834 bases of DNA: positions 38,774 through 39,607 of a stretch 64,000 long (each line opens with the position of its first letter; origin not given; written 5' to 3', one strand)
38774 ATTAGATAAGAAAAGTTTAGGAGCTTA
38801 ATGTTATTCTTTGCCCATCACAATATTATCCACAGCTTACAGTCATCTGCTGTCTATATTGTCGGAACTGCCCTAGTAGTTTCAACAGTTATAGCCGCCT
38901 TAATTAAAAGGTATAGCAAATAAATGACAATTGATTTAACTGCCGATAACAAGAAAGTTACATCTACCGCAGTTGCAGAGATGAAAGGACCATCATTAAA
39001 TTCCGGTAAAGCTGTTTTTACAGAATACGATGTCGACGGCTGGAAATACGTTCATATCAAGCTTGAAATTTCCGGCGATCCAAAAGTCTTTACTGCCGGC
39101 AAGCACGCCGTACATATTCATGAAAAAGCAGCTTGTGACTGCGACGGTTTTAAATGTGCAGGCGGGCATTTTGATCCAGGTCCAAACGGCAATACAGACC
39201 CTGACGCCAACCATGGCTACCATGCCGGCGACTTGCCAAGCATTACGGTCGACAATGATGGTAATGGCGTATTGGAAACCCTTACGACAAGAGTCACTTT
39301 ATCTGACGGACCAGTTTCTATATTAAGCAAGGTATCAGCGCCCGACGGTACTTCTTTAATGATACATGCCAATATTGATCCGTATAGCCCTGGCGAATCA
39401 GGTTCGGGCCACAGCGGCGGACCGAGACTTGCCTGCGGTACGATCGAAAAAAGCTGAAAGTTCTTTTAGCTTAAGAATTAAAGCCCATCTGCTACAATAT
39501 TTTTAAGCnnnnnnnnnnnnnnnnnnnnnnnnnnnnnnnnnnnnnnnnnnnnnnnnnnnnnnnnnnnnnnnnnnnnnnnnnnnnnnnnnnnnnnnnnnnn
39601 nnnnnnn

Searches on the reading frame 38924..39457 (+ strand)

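Call 39: search_protein_families(library=pfam, proteins=[window:38924-39457:+], max_evalue=0.00001)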
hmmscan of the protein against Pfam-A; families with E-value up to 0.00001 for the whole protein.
window:38924-39457:+ (177 aa): 1 family
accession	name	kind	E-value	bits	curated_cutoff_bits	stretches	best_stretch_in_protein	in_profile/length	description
PF00080.25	Sod_Cu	-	1.2e-27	97.3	28.9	1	27-174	2-133/133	Copper/zinc superoxide dismutase (SODC)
